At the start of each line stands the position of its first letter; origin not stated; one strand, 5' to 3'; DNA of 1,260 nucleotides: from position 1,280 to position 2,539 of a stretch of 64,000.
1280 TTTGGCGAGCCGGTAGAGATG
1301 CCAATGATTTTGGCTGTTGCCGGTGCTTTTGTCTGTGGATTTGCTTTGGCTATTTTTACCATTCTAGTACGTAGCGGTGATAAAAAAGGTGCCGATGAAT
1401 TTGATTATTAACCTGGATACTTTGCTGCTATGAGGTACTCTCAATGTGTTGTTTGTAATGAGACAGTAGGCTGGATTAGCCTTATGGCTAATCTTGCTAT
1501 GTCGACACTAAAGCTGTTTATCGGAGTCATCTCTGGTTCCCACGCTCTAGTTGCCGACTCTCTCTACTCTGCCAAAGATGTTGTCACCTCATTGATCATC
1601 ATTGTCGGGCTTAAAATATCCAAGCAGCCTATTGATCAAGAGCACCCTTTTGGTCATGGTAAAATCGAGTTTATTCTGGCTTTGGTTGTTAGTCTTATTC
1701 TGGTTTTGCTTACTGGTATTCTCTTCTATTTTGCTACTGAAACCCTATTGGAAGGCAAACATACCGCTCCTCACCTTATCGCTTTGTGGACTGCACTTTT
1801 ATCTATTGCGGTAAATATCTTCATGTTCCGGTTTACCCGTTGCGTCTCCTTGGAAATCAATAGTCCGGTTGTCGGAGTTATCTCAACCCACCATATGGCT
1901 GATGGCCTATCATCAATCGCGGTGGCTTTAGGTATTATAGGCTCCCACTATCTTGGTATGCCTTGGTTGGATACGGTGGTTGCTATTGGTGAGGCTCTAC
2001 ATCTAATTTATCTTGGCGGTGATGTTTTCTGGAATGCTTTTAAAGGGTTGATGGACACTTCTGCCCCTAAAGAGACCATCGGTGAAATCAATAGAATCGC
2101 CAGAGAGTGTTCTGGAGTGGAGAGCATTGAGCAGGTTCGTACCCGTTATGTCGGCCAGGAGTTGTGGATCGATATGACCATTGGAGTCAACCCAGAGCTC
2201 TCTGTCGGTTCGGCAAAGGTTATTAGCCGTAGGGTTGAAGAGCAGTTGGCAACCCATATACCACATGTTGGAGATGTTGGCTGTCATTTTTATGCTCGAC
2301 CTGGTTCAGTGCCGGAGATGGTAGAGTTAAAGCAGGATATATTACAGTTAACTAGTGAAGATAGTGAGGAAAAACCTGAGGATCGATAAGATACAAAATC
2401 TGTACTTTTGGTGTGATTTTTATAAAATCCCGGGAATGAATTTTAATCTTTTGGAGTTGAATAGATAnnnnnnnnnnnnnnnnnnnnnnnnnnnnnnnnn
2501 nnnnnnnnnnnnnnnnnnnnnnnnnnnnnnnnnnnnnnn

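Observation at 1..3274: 3' end of a magnetosome gene cluster with a compact mamK - mamL-like - mamM - mamQ order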

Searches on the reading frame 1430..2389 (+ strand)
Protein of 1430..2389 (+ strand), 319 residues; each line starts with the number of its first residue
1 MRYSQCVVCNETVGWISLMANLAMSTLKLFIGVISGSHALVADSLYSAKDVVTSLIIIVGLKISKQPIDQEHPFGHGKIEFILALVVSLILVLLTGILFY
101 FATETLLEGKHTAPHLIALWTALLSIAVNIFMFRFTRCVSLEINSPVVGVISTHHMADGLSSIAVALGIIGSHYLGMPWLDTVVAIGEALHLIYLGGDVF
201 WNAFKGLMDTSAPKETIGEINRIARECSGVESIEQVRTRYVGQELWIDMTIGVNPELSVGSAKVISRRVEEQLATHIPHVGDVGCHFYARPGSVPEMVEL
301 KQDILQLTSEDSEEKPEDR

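Call 5: search_protein_families(library=pfam, proteins=[window:1430-2389:+], max_evalue=0.01)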
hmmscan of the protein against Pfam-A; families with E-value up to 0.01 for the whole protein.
window:1430-2389:+ (319 aa): 2 families
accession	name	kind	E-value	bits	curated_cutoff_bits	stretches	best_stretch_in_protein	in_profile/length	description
PF01545.26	Cation_efflux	-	2.4e-47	161.7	26.6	1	15-208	2-198/198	Cation efflux family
PF16916.11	ZT_dimer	-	3.8e-13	49.7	26.7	1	213-286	2-74/78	Dimerisation domain of Zinc Transporter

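Call 6: search_protein_families(library=ncbifam, proteins=[window:1430-2389:+], max_evalue=0.01)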
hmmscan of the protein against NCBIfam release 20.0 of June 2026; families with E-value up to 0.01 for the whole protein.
window:1430-2389:+ (319 aa): 10 families
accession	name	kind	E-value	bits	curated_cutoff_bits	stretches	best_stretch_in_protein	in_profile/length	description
NF033615.1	CDF_MamM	equivalog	4.4e-123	410.1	350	1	3-288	1-287/290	magnetosome biogenesis CDF transporter MamM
NF033616.1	CDF_MamB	equivalog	4.3e-69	233.1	350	1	6-284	1-278/284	magnetosome biogenesis CDF transporter MamB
TIGR01297.1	CDF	superfamily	6.9e-58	196.2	82.35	1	11-287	2-280/285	cation diffusion facilitator family transporter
NF040994.1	MamV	equivalog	7.4e-52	176.4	500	1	1-283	1-281/319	CDF transporter MamV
NF050169.1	CatEfflxFieF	equivalog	8e-36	123.7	420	1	19-280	13-273/282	cation efflux pump FieF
NF052621.1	MngEfTpMntE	equivalog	7.3e-33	114.2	500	1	13-280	5-273/293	manganese efflux transporter MntE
NF007064.0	PRK09509.1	equivalog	6.3e-30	104.2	447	1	19-286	19-283/300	CDF family cation-efflux transporter FieF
NF052602.1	Zn_efflux_Cdf31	equivalog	6.3e-28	98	460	1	13-276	9-277/299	CDF family zinc efflux transporter Cdf31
NF002923.0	PRK03557.1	equivalog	7.9e-10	38.5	408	1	28-255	35-261/313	CDF family zinc transporter ZitB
NF033827.1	CDF_efflux_DmeF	equivalog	2.2e-06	27.3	250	1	14-131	18-135/309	CDF family Co(II)/Ni(II) efflux transporter DmeF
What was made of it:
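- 1430..2389 (+): mamM paralogue (cation diffusion facilitator). NF033615 CDF_MamM scores 410 bits against a cutoff of 350, while the MamB model scores 233 (call 6).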

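Call 7: find_encoding_contigs(protein=window:1430-2389:+, flank=10000, max_places=10)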
Protein window:1430-2389:+ (319 aa): no gene with exactly this product is on record in the collection.

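Call 9: find_homologous_proteins(query=window:1430-2389:+, max_evalue=1e-20)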
Query window:1430-2389:+ (319 aa): 238 proteins with E <= 1e-20 among 3318 candidates; the best 120 are listed.
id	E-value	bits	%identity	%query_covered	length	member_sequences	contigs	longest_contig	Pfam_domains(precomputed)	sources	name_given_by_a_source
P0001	4.9e-207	704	100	100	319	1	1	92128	PF16916.12,PF01545.27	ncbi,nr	ncbi:MAG: magnetosome biogenesis CDF transporter MamM [Magnetococcales bacterium]|nr:magnetosome bio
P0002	8.4e-179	612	84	100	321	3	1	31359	PF16916.12,PF01545.27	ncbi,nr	ncbi:MAG: magnetosome biogenesis CDF transporter MamM [Magnetococcales bacterium]|nr:magnetosome bio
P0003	6.6e-176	602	83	99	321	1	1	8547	PF16916.12,PF01545.27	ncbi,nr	ncbi:MAG: magnetosome biogenesis CDF transporter MamM [Magnetococcales bacterium]|nr:magnetosome bio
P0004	5.3e-174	596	80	99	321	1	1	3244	PF16916.12,PF01545.27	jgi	jgi:cation diffusion facilitator family transporter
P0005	1.1e-171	588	80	99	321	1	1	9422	PF16916.12,PF01545.27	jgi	jgi:cation diffusion facilitator family transporter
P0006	1.3e-164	565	76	100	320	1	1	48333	PF16916.12,PF01545.27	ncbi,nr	ncbi:MAG: magnetosome biogenesis CDF transporter MamM [Magnetococcales bacterium]|nr:magnetosome bio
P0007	1.2e-161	555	79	96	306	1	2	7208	PF16916.12,PF01545.27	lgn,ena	-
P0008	1.8e-158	545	80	91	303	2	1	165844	PF16916.12,PF01545.27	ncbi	-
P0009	1.9e-152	525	73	99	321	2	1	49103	PF16916.12,PF01545.27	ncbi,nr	ncbi:MAG: magnetosome biogenesis CDF transporter MamM [Magnetococcales bacterium]|nr:magnetosome bio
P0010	2.2e-147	508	73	94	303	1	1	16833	PF16916.12,PF01545.27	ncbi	-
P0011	1.1e-133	463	62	100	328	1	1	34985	PF16916.12,PF01545.27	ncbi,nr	ncbi:MAG: magnetosome biogenesis CDF transporter MamM [Magnetococcales bacterium]|nr:magnetosome bio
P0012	6.9e-132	458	61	100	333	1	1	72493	PF16916.12,PF01545.27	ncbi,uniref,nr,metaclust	ncbi:magnetosome biogenesis CDF transporter MamM [Magnetofaba australis]|uniref:Cation diffusion fac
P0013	1.1e-131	457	64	96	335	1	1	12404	PF16916.12,PF01545.27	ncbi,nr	ncbi:MAG: magnetosome biogenesis CDF transporter MamM [Magnetococcales bacterium]|nr:magnetosome bio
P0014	1.8e-130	453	62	98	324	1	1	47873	PF16916.12,PF01545.27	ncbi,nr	ncbi:MAG: magnetosome biogenesis CDF transporter MamM [Magnetococcales bacterium]|nr:magnetosome bio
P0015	1.1e-129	450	63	99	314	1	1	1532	PF16916.12,PF01545.27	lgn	-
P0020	1.9e-127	443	63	96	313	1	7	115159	PF16916.12,PF01545.27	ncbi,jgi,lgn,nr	ncbi:MAG: magnetosome biogenesis CDF transporter MamM [Magnetococcales bacterium]|nr:magnetosome bio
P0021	1.2e-126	440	62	99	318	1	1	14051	PF16916.12,PF01545.27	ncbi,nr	ncbi:MAG: magnetosome biogenesis CDF transporter MamM [Magnetococcales bacterium]|nr:magnetosome bio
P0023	1.5e-126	440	63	98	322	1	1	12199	PF16916.12,PF01545.27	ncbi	-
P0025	7.3e-124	431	59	98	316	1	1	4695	PF16916.12,PF01545.27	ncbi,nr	ncbi:MAG: magnetosome biogenesis CDF transporter MamM [Magnetococcales bacterium]|nr:magnetosome bio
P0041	1.2e-120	421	56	97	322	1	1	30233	PF16916.12,PF01545.27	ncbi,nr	ncbi:MAG: magnetosome biogenesis CDF transporter MamM [Magnetococcales bacterium]|nr:magnetosome bio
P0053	2.8e-119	416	58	97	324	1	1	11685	PF16916.12,PF01545.27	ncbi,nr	ncbi:MAG: magnetosome biogenesis CDF transporter MamM [Magnetococcales bacterium]|nr:magnetosome bio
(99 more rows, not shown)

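Call 10: find_encoding_contigs(protein=P0001, flank=10000, max_places=5)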
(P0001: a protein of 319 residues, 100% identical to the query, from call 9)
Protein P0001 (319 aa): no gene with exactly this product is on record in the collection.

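Call 11: find_encoding_contigs(protein=P0002, flank=10000, max_places=5)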
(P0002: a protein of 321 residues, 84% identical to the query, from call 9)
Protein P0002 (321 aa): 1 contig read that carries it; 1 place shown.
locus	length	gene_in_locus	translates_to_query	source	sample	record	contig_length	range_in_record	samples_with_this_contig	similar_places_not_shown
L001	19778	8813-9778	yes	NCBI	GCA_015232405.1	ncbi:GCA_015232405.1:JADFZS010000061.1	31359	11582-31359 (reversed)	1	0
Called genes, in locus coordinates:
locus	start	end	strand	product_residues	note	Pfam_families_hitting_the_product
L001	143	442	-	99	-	-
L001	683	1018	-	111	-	PF09685:MamF_MmsF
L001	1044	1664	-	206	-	-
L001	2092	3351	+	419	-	PF00083:Sugar_tr (faint), PF07690:MFS_1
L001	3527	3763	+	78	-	PF26391:MamI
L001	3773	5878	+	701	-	PF00089:Trypsin, PF13365:Trypsin_2, PF18509:MCR, PF13180:PDZ_2, PF17820:PDZ_6 (weak), PF00595:PDZ (weak), PF13180:PDZ_2 (weak), PF17820:PDZ_6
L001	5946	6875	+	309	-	-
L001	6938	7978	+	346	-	PF06723:MreB_Mbl, PF25229:Salactin, PF00022:Actin, PF21522:MreB-like_C (faint)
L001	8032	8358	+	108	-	PF09685:MamF_MmsF (weak)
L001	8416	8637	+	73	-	PF06305:LapA_dom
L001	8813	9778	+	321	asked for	PF01545:Cation_efflux, PF16916:ZT_dimer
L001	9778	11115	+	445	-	PF02040:ArsB (weak), PF03600:CitMHS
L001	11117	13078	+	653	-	PF13365:Trypsin_2, PF01925:TauE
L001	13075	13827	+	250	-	PF18509:MCR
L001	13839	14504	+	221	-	-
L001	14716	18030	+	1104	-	PF13181:TPR_8 (faint), PF23914:TPR_CcmH_CycH (faint), PF00515:TPR_1 (faint), PF07719:TPR_2 (faint), PF12895:ANAPC3 (faint), PF13432:TPR_16, PF13371:TPR_9 (weak), PF14559:TPR_19 (weak), +7 more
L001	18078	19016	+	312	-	PF04011:LemA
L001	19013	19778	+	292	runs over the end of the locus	PF01545:Cation_efflux, PF16916:ZT_dimer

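Call 13: find_related_loci(query=A1, collection=genome_contigs, flank=10000)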
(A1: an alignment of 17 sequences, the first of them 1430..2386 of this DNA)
Query A1 (319 aa) in genome_contigs; peptide patterns used: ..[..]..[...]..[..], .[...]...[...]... (x = any residue, [..] = any of these).
191 stretches matched a pattern; 146 encode a relative of the query (tblastn E <= 1e-3); the best 80 are kept; 79 distinct loci.
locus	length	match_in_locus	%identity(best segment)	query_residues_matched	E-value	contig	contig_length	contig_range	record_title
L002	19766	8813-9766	84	1-318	8e-179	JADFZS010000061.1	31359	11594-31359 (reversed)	MAG: Magnetococcales bacterium isolate nJSWbin1 nJSW_bin1_NODE_61_length_31359_cov_6.388147, whole genome shotgun sequen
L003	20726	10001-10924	81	1-308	3e-177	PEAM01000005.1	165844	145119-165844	MAG: Magnetococcales bacterium isolate ER1bin7 scaffold16, whole genome shotgun sequence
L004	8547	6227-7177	83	1-317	1e-176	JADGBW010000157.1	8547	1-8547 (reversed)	MAG: Magnetococcales bacterium isolate nwagbin5 nwag_bin5_NODE_1407_length_8547_cov_6.475506, whole genome shotgun seque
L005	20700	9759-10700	62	1-314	5e-137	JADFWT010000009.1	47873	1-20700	MAG: Magnetococcales bacterium isolate nCLbin10 nCL_bin10_NODE_9_length_47873_cov_3.763369, whole genome shotgun sequenc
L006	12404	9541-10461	64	1-307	7e-136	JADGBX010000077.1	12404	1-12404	MAG: Magnetococcales bacterium isolate nwalbin5 nwal_bin5_NODE_77_length_12404_cov_7.426949, whole genome shotgun sequen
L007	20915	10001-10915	64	1-305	4e-133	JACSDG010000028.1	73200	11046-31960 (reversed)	MAG: Magnetococcales bacterium isolate C5_bin.1 scaffold_43, whole genome shotgun sequence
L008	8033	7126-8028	63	1-301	1e-130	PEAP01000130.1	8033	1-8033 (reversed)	MAG: Magnetococcales bacterium DC0425bin3 scaffold389, whole genome shotgun sequence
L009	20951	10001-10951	58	1-317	2e-129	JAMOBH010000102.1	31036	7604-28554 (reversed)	MAG: Magnetococcus sp. YQC-5 contig-110-846, whole genome shotgun sequence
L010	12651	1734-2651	64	1-306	5e-128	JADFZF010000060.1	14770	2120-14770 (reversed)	MAG: Magnetococcales bacterium isolate nHA5abin3 nHA5a_bin3_NODE_60_length_14770_cov_6.103519, whole genome shotgun sequ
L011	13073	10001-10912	58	1-304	2e-127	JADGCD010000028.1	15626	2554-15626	MAG: Nitrospinota bacterium isolate nWMHbin6 nWMH_bin6_NODE_28_length_15626_cov_5.373964, whole genome shotgun sequence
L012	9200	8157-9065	63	1-303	3e-127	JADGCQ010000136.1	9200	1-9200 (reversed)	MAG: Magnetococcales bacterium isolate nWRX3bin6 nWRX3_bin6_NODE_136_length_9200_cov_125.431711, whole genome shotgun se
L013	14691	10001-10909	63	1-303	4e-127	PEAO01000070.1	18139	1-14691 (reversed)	MAG: Magnetococcales bacterium DCbin2 scaffold333, whole genome shotgun sequence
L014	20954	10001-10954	59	1-318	3e-126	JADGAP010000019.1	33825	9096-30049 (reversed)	MAG: Magnetococcales bacterium isolate nNGHbin13 nNGH_bin13_NODE_19_length_33825_cov_17.757507, whole genome shotgun seq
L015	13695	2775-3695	57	1-307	2e-125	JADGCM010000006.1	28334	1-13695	MAG: Magnetococcales bacterium isolate nWRX3bin11 nWRX3_bin11_NODE_292_length_28334_cov_6.626790, whole genome shotgun s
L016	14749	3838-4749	60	1-304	3e-125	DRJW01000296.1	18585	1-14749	MAG TPA_asm: Nitrospirae bacterium isolate HyVt-426 HyVt-426_k95_39620, whole genome shotgun sequence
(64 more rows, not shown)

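Call 16: list_cluster_members(proteins=[window:1430-2386:+, window:1190-1408:+, window:2468-3271:+, window:3448-4359:-, window:4367-4795:-, window:4795-5496:-, window:6014-7054:-, window:9114-10874:+])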
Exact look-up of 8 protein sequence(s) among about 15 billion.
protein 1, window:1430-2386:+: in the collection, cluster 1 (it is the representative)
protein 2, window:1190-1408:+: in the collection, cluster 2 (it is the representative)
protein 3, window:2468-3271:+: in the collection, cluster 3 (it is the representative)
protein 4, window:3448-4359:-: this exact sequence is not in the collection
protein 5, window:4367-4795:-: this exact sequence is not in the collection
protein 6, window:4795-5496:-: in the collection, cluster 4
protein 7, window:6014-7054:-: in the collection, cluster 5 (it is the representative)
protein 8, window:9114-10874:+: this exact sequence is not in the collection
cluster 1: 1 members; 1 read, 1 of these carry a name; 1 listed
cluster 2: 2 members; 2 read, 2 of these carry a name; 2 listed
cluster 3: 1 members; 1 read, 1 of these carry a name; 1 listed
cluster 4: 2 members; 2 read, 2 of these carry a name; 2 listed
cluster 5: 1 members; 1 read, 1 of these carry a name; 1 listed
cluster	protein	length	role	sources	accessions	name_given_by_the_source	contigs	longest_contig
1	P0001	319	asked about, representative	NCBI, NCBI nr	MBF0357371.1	MAG: magnetosome biogenesis CDF transporter MamM [Magnetococcales bacterium] | magnetosome biogenesis CDF transporter MamM [Magnetococcales bacterium]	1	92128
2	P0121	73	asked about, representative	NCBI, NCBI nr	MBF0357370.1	MAG: LapA family protein [Magnetococcales bacterium] | LapA family protein [Magnetococcales bacterium]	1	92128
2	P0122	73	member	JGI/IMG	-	uncharacterized integral membrane protein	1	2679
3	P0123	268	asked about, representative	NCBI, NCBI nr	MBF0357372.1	MAG: LemA family protein [Magnetococcales bacterium] | LemA family protein [Magnetococcales bacterium]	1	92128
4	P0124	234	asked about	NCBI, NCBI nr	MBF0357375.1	MAG: protein TolQ [Magnetococcales bacterium] | protein TolQ [Magnetococcales bacterium]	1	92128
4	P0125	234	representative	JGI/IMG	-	biopolymer transport protein TolQ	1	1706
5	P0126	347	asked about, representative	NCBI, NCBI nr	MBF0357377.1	MAG: Holliday junction branch migration DNA helicase RuvB [Magnetococcales bacterium] | Holliday junction branch migration DNA helicase RuvB [Magnetococcales bacterium]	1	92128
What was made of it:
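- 1430..2389 (+): It is identical to MBF0357371 (calls 9, 16).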

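Call 18: find_encoding_contigs(protein=P0122, flank=10000, max_places=4)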
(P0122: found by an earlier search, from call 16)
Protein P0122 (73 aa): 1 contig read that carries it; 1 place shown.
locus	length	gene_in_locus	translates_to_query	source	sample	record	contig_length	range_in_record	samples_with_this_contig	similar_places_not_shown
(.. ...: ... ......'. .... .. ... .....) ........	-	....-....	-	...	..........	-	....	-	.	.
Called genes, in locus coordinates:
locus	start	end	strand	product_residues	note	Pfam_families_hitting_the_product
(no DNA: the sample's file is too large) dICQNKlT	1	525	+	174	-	?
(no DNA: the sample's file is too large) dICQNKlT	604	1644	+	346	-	PF06723:MreB_Mbl, PF00022:Actin (faint), PF25229:Salactin (weak)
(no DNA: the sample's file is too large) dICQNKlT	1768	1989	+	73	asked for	PF06305:LapA_dom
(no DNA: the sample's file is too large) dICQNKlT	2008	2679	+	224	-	?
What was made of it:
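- A JGI metagenome contig shows the same F-less K-L-M with the same 18-nt L-M spacer (call 18). A JGI relative has a + strand gene ending 79 nt upstream of mamK (call 18). A JGI relative has a gene 79 nt upstream of mamK (call 18). A second population keeps the same F-less K-L-M (call 18). K-L-M without F, with the same 18-nt L-M spacer, is reproduced in an independent assembly (call 18).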

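Call 19: find_encoding_contigs(protein=P0006, flank=10000, max_places=4)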
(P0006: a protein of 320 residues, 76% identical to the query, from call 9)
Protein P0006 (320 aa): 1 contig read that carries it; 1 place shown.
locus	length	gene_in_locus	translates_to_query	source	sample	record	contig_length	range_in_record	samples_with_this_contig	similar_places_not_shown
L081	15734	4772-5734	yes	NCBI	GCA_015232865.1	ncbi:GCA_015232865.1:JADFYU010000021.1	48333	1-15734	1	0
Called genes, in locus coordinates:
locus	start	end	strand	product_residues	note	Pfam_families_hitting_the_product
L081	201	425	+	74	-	PF26391:MamI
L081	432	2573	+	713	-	PF00089:Trypsin, PF13365:Trypsin_2, PF18509:MCR, PF13180:PDZ_2, PF00595:PDZ (weak), PF13180:PDZ_2 (weak), PF17820:PDZ_6 (weak)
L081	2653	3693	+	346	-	PF06723:MreB_Mbl, PF25229:Salactin (weak), PF00022:Actin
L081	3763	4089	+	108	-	PF09685:MamF_MmsF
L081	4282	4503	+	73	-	PF06305:LapA_dom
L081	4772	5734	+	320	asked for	PF01545:Cation_efflux, PF16916:ZT_dimer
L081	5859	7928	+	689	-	PF00089:Trypsin (weak), PF13365:Trypsin_2, PF01925:TauE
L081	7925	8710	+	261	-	PF13180:PDZ_2, PF17820:PDZ_6 (weak), PF18509:MCR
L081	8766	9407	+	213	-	-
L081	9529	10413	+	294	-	PF04011:LemA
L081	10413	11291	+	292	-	PF01545:Cation_efflux, PF16916:ZT_dimer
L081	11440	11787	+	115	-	-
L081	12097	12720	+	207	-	PF26390:MamS_MamX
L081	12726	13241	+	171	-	PF18509:MCR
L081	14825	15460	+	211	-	-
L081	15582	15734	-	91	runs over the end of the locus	-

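Call 20: find_encoding_contigs(protein=P0009, flank=10000, max_places=4)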
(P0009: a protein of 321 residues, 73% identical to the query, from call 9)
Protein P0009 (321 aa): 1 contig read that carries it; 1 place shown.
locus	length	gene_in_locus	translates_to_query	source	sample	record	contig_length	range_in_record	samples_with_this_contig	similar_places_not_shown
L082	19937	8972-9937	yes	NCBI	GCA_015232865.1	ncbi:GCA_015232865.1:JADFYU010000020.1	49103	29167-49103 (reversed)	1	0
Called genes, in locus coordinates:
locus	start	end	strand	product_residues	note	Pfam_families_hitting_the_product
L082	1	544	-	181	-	?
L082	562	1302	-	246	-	PF18509:MCR, PF26390:MamS_MamX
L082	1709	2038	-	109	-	PF09685:MamF_MmsF (weak)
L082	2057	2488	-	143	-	-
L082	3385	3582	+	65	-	PF26391:MamI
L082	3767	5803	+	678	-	PF00089:Trypsin, PF13365:Trypsin_2, PF18509:MCR, PF13180:PDZ_2, PF00595:PDZ, PF13180:PDZ_2, PF17820:PDZ_6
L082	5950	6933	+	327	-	-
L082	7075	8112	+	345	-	PF06723:MreB_Mbl, PF25229:Salactin, PF00022:Actin (weak), PF14450:FtsA (faint)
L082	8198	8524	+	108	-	PF09685:MamF_MmsF (weak)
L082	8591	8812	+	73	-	PF06305:LapA_dom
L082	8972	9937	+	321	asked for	PF01545:Cation_efflux, PF16916:ZT_dimer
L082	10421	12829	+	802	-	PF13176:TPR_7 (faint), PF12895:ANAPC3 (faint), PF13181:TPR_8 (faint), PF14559:TPR_19 (weak), PF00515:TPR_1 (weak), PF07719:TPR_2 (weak), PF13432:TPR_16 (weak), PF14559:TPR_19 (weak), +7 more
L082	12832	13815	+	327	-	PF04011:LemA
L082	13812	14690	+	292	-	PF01545:Cation_efflux, PF16916:ZT_dimer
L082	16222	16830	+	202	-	-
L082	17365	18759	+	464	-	PF08308:PEGA, PF03781:FGE-sulfatase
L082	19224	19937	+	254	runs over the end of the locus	PF08308:PEGA, PF13620:CarboxypepD_reg (faint), PF08308:PEGA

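Call 26: list_cluster_members(proteins=[P0130, P0132, P0003, P0010, P0011, P0021, P0023, P0025, P0041, P0053])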
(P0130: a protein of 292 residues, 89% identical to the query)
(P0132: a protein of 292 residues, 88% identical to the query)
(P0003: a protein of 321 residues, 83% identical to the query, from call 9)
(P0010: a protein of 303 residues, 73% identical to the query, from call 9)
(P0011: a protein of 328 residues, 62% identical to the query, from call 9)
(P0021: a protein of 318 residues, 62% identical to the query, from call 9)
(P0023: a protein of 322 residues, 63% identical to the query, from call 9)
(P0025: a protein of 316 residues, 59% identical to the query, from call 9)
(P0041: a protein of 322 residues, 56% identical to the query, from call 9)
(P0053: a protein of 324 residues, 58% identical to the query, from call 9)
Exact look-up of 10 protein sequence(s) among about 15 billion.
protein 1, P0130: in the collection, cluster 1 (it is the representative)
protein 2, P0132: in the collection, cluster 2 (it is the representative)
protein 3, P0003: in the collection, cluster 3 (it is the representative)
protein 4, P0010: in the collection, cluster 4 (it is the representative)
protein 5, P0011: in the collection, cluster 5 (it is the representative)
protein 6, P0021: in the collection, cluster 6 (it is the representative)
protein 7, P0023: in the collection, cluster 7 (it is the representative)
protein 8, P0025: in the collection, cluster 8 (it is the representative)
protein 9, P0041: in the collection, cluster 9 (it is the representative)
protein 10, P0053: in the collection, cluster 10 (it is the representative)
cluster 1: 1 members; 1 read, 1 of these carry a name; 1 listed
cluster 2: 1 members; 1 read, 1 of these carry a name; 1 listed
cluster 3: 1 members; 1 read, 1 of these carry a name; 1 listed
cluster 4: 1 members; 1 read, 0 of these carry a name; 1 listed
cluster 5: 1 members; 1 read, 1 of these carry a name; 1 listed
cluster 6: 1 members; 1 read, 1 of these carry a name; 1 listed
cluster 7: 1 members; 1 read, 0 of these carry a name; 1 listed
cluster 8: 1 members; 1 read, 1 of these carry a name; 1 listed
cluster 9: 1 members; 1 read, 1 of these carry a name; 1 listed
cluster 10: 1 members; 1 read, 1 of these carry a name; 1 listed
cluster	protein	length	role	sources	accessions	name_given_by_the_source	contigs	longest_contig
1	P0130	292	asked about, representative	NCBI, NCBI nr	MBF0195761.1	MAG: magnetosome biogenesis CDF transporter MamB [Magnetococcales bacterium] | magnetosome biogenesis CDF transporter MamB [Magnetococcales bacterium]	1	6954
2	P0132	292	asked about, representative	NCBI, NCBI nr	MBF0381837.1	MAG: magnetosome biogenesis CDF transporter MamB [Magnetococcales bacterium] | magnetosome biogenesis CDF transporter MamB [Magnetococcales bacterium]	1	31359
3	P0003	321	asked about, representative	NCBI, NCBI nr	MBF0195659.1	MAG: magnetosome biogenesis CDF transporter MamM [Magnetococcales bacterium] | magnetosome biogenesis CDF transporter MamM [Magnetococcales bacterium]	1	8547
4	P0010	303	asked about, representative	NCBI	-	-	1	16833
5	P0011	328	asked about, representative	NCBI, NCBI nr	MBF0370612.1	MAG: magnetosome biogenesis CDF transporter MamM [Magnetococcales bacterium] | magnetosome biogenesis CDF transporter MamM [Magnetococcales bacterium]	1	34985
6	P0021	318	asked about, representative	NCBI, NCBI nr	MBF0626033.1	MAG: magnetosome biogenesis CDF transporter MamM [Magnetococcales bacterium] | magnetosome biogenesis CDF transporter MamM [Magnetococcales bacterium]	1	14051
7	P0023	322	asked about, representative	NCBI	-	-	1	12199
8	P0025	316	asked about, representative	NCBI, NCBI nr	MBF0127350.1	MAG: magnetosome biogenesis CDF transporter MamM [Magnetococcales bacterium] | magnetosome biogenesis CDF transporter MamM [Magnetococcales bacterium]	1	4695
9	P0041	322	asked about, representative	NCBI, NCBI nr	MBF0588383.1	MAG: magnetosome biogenesis CDF transporter MamM [Magnetococcales bacterium] | magnetosome biogenesis CDF transporter MamM [Magnetococcales bacterium]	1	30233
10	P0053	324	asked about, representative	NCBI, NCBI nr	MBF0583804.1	MAG: magnetosome biogenesis CDF transporter MamM [Magnetococcales bacterium] | magnetosome biogenesis CDF transporter MamM [Magnetococcales bacterium]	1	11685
